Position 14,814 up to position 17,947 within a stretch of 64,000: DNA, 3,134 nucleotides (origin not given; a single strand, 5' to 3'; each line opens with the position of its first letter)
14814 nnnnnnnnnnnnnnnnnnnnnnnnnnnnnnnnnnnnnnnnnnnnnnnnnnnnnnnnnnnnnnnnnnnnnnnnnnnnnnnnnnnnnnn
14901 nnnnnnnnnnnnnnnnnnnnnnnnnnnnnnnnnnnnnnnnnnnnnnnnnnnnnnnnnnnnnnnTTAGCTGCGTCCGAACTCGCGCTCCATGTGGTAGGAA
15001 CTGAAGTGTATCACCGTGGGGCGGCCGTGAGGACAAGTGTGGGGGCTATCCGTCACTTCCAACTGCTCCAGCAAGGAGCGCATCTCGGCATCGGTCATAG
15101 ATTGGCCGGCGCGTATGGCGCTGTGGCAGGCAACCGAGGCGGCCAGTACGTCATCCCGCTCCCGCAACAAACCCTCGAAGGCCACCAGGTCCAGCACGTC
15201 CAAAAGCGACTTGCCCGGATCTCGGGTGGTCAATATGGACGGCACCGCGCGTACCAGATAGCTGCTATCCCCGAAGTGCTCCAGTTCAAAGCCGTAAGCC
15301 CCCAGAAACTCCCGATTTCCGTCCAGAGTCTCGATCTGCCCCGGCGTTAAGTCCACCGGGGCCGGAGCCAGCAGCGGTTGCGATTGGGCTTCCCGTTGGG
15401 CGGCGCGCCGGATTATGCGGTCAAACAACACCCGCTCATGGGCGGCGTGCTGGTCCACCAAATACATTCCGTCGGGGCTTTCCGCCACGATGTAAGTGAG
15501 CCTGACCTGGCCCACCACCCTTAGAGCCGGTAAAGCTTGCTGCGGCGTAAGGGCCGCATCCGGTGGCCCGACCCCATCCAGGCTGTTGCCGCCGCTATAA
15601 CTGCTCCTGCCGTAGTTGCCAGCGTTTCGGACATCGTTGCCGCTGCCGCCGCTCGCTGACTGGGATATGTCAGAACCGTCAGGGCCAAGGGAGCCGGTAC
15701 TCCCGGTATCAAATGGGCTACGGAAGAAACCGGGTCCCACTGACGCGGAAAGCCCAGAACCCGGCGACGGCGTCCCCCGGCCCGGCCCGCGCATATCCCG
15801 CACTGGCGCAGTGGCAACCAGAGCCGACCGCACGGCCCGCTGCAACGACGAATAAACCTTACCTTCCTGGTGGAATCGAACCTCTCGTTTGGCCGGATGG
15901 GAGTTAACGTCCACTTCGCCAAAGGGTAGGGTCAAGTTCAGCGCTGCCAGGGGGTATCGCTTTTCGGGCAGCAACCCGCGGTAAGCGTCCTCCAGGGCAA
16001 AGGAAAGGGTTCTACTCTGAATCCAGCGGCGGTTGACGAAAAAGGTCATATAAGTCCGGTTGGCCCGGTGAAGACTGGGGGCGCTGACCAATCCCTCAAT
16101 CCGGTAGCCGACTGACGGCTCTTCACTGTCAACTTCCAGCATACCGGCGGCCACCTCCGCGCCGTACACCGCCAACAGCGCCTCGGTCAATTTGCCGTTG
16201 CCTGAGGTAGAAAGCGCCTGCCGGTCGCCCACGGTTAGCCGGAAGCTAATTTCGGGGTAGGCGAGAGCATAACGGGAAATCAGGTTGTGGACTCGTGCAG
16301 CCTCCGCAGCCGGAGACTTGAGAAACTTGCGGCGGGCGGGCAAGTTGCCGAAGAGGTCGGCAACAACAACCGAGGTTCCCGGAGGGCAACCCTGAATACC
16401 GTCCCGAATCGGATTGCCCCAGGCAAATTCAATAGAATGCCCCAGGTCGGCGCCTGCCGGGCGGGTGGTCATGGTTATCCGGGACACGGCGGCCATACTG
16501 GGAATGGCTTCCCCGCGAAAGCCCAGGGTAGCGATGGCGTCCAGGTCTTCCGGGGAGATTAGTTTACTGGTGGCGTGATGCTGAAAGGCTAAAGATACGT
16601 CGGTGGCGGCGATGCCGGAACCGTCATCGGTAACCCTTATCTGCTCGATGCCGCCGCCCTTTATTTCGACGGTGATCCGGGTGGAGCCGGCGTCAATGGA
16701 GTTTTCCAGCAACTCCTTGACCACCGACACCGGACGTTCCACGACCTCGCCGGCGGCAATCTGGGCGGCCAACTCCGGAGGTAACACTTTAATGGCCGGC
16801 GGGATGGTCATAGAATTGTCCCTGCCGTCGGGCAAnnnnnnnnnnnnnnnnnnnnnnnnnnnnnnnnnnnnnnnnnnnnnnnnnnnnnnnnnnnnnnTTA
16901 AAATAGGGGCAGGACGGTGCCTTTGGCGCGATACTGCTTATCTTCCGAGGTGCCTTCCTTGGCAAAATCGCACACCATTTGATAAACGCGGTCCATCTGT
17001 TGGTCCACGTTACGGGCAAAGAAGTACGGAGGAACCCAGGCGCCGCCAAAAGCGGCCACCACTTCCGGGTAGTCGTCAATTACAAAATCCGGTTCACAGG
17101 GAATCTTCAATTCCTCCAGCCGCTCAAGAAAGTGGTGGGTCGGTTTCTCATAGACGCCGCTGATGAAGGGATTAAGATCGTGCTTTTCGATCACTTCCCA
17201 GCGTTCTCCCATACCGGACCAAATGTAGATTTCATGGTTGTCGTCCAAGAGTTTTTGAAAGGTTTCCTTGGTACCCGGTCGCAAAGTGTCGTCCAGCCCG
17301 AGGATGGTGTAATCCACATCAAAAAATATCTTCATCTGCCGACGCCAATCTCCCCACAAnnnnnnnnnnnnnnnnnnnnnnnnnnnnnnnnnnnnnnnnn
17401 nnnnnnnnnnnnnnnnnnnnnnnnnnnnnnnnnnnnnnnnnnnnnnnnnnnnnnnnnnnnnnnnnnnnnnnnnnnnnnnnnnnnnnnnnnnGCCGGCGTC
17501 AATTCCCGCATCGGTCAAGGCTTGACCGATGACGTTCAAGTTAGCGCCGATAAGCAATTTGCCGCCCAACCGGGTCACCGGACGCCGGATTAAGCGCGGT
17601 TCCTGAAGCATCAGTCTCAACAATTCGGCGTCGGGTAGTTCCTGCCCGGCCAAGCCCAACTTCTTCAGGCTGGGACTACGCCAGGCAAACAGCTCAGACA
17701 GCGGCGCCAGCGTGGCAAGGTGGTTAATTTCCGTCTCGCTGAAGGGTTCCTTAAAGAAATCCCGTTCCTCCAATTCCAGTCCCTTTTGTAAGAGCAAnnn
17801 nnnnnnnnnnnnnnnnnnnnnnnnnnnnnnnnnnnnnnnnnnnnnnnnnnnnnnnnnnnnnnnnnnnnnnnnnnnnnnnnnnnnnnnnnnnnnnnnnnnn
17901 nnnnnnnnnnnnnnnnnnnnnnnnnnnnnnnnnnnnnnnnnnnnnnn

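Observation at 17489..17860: ArsC/Spx-family protein with TGA replacing the catalytic Cys (U-S-S-C)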

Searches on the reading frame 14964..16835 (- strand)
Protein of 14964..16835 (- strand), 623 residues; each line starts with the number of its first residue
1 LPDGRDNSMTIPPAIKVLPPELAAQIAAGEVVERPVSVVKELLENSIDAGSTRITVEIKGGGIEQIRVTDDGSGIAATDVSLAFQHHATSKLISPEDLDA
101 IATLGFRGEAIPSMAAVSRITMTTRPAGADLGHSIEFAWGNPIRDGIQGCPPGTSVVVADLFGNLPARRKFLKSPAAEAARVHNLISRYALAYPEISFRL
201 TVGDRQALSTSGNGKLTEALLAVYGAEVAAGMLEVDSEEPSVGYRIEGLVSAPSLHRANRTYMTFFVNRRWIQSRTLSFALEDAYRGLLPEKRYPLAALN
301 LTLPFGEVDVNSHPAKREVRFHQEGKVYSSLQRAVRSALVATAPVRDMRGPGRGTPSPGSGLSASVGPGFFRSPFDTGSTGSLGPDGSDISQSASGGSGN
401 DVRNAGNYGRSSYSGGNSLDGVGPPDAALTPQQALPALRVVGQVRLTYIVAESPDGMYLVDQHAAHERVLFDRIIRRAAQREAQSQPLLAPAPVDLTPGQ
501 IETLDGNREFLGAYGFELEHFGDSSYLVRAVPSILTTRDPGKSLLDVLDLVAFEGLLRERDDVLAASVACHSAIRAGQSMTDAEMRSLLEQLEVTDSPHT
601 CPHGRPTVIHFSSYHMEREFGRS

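Call 33: search_protein_families(library=pfam, proteins=[window:14964-16835:-], max_evalue=0.001)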
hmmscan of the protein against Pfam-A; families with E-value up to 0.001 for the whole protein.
window:14964-16835:- (623 aa): 4 families
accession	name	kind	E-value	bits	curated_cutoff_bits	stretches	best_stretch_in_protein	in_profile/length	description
PF08676.16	MutL_C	-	2.1e-36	125.2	25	1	441-579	1-141/142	MutL C terminal dimerisation domain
PF01119.25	DNA_mis_repair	-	9.2e-35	119.3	26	1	222-339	3-118/119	DNA mismatch repair protein, C-terminal domain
PF13589.12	HATPase_c_3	-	1.5e-09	38.4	25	1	37-127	5-95/137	Histidine kinase-, DNA gyrase B-, and HSP90-like ATPase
PF02518.31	HATPase_c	-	2.2e-07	31.7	26.4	1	33-89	4-63/111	Histidine kinase-, DNA gyrase B-, and HSP90-like ATPase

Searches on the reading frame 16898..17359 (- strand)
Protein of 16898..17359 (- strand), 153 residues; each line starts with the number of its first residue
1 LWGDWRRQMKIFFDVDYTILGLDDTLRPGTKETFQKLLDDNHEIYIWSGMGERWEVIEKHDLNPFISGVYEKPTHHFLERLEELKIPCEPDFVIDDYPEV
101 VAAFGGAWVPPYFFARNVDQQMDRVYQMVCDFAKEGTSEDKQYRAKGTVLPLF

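Call 33: search_protein_families(library=pfam, proteins=[window:16898-17359:-], max_evalue=0.001)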
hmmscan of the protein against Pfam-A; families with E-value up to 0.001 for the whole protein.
window:16898-17359:- (153 aa): 0 families

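Call 45: search_protein_families(library=ncbifam, proteins=[window:16898-17335:-], max_evalue=0.001)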
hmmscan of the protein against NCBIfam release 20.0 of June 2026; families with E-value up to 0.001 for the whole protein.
window:16898-17335:- (145 aa): 1 family
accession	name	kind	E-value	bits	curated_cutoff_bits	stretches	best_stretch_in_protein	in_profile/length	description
TIGR00099.1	Cof-subfamily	subfamily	0.00064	19.4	137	1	3-41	2-40/256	Cof-type HAD-IIB family hydrolase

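Call 58: search_protein_families(library=pfam, proteins=[window:16898-17335:-], max_evalue=0.01)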
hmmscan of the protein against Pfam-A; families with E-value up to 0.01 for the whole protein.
window:16898-17335:- (145 aa): 1 family
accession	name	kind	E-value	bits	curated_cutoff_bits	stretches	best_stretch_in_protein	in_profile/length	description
PF08282.18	Hydrolase_3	-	0.007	16.6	20.9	1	3-41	1-39/255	haloacid dehalogenase-like hydrolase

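Call 74: search_solved_structures(query=window:16898-17335:-, max_evalue=1, show_alignments=1)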
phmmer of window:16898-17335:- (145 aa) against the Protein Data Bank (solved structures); distinct sequences matched with E-value up to 1: 3.
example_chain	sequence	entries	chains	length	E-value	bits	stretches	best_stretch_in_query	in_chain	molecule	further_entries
1odg_A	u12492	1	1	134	0.44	13.7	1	72-104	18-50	DNA MISMATCH ENDONUCLEASE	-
1vsr_A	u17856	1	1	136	0.46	13.7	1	72-104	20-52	PROTEIN (VSR ENDONUCLEASE)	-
1cw0_A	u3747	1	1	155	0.57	13.4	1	72-104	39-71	PROTEIN (DNA MISMATCH ENDONUCLEASE)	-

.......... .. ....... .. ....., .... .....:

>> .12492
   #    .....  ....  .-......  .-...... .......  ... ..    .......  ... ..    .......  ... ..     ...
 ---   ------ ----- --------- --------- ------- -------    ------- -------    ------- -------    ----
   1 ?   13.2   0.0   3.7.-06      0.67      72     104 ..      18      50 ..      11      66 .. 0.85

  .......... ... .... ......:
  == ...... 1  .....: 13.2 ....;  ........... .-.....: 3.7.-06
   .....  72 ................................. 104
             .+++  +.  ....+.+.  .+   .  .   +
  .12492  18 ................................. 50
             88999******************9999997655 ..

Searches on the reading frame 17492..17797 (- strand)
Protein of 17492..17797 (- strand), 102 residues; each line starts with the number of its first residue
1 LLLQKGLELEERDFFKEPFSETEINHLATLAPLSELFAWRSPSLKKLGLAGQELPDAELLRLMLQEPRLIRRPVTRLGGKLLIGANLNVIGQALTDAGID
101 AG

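Call 64: search_protein_representatives(protein=window:17492-17797:-)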
Query: 102 residues. Proteins with E-value up to 0.001 (for the whole library): 262; up to 1e-10: 71; up to 1e-30: 0. The best 150 are listed.
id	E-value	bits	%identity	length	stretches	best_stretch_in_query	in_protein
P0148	1.2e-28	115.3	59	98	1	1-95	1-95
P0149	8.9e-19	83.7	54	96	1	8-87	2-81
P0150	1.3e-18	83.2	51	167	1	2-94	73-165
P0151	1.5e-18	83.0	43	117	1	2-93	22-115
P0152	6.2e-18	81.0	47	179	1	2-93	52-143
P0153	8.7e-18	80.5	48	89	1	8-92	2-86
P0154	9.2e-18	80.4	45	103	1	3-95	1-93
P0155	1.4e-17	79.8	45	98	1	2-94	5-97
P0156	5.4e-17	78.0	42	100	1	4-95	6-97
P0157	7.6e-17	77.5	44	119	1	2-94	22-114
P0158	1.1e-16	76.9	47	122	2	26-93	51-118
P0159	1.2e-16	76.8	48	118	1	4-85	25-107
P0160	2.0e-16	76.1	46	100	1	2-86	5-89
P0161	5.6e-16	74.7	44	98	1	4-94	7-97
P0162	9.0e-16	74.1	53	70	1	27-94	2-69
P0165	2.3e-15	72.8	43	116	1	4-93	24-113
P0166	4.1e-15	71.9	47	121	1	2-82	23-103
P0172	1.1e-14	70.6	44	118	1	8-89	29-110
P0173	1.1e-14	70.6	42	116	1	5-88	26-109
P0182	1.0e-13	67.4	47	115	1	2-86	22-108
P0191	5.6e-13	65.1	45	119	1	2-86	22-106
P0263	5.1e-08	49.2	38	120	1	2-91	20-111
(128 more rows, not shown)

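Call 67: list_cluster_members(proteins=[P0151, P0157, P0159, P0165, P0166, P0172, P0173, P0182, P0191, P0263])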
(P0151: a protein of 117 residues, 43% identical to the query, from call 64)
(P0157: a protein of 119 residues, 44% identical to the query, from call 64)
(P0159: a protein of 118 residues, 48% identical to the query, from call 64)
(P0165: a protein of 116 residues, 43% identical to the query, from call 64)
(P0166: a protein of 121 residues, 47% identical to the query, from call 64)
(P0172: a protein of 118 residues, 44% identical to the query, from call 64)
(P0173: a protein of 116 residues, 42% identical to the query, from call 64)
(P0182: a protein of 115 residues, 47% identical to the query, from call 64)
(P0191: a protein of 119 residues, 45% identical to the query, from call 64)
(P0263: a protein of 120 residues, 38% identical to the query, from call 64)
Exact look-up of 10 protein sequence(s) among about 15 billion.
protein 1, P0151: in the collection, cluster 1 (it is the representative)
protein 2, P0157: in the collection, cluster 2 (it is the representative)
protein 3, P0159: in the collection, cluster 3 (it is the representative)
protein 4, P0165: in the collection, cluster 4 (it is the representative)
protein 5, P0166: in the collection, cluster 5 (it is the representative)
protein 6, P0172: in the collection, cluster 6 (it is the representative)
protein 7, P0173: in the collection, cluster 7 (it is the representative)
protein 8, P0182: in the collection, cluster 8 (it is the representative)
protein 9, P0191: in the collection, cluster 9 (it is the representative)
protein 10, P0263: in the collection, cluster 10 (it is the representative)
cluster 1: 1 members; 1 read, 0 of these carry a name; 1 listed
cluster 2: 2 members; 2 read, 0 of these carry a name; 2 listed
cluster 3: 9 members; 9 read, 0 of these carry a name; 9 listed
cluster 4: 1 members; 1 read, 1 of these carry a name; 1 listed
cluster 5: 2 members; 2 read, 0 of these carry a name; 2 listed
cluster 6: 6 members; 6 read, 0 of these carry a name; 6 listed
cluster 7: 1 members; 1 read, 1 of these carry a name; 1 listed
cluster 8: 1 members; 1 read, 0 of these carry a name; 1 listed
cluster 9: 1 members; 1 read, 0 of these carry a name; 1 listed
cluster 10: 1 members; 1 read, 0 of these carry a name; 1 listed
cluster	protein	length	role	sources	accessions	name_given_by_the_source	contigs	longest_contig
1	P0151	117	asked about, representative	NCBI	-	-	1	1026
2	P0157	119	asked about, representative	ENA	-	-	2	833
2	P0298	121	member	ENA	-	-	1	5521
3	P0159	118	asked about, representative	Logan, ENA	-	-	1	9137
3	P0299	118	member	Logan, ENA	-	-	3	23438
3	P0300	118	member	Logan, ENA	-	-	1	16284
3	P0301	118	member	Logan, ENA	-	-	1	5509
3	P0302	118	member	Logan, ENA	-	-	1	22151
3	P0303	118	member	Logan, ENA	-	-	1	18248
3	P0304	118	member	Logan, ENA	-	-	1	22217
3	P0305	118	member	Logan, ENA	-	-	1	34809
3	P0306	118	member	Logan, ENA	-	-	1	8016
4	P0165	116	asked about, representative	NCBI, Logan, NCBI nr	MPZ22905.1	MAG: hypothetical protein GEU28_05060 [Dehalococcoidia bacterium] | hypothetical protein [Dehalococcoidia bacterium]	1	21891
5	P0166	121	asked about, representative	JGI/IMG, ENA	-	-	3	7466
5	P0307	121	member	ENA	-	-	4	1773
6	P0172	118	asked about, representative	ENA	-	-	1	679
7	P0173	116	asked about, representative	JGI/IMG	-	Spx/MgsR family transcriptional regulator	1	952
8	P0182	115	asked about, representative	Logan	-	-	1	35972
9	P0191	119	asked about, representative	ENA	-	-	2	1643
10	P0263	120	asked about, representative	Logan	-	-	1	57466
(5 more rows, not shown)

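Call 68: find_encoding_contigs(protein=P0165, flank=4000, max_places=2)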
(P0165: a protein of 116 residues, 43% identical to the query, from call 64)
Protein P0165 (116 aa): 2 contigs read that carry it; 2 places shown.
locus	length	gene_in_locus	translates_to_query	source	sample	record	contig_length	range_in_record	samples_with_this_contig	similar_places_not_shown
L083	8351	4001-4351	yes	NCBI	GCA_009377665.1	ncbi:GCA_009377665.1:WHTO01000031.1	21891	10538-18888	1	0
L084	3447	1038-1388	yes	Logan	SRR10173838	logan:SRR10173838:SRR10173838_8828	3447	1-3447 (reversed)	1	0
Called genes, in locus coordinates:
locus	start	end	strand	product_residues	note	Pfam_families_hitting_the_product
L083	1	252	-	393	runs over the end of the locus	PF00144:Beta-lactamase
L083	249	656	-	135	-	PF01878:EVE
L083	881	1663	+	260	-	PF00106:adh_short, PF08659:KR, PF23441:SDR, PF13561:adh_short_C2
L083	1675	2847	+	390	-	PF03403:PAF-AH_p_II, PF12146:Hydrolase_4 (faint), PF12740:PETase, PF00326:Peptidase_S9 (faint), PF03403:PAF-AH_p_II (weak)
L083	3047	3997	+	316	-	PF00126:HTH_1, PF03466:LysR_substrate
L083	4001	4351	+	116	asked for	PF03960:ArsC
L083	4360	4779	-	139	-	PF00692:dUTPase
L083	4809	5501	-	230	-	-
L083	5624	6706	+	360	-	PF08240:ADH_N, PF16912:Glu_dehyd_C (weak), PF00107:ADH_zinc_N, PF13602:ADH_zinc_N_2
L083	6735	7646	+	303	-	PF01497:Peripla_BP_2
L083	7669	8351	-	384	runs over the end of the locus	PF00108:Thiolase_N, PF02803:Thiolase_C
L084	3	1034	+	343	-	?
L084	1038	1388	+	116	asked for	PF03960:ArsC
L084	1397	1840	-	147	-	PF00692:dUTPase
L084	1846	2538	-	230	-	-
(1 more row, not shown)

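Call 69: find_encoding_contigs(protein=P0182, flank=4000, max_places=2)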
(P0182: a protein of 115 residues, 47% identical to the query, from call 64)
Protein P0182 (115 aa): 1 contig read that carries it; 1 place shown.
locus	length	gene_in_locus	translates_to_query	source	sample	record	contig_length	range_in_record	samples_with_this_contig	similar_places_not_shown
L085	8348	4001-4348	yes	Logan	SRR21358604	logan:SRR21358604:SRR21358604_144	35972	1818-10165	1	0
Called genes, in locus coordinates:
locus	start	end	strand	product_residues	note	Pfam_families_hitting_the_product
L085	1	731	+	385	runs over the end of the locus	-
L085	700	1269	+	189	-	PF11716:MDMPI_N (faint), PF08020:DUF1706, PF04978:MST (weak), PF12867:DinB_2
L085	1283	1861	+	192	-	PF13673:Acetyltransf_10 (weak), PF00583:Acetyltransf_1, PF13508:Acetyltransf_7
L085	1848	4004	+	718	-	PF04879:Molybdop_Fe4S4, PF00384:Molybdopterin, PF01568:Molydop_binding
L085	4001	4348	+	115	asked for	PF03960:ArsC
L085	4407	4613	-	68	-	-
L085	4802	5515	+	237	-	-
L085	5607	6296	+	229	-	PF00106:adh_short, PF08659:KR, PF13460:NAD_binding_10 (faint), PF13561:adh_short_C2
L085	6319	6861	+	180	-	-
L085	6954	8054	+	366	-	-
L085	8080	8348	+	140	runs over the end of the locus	-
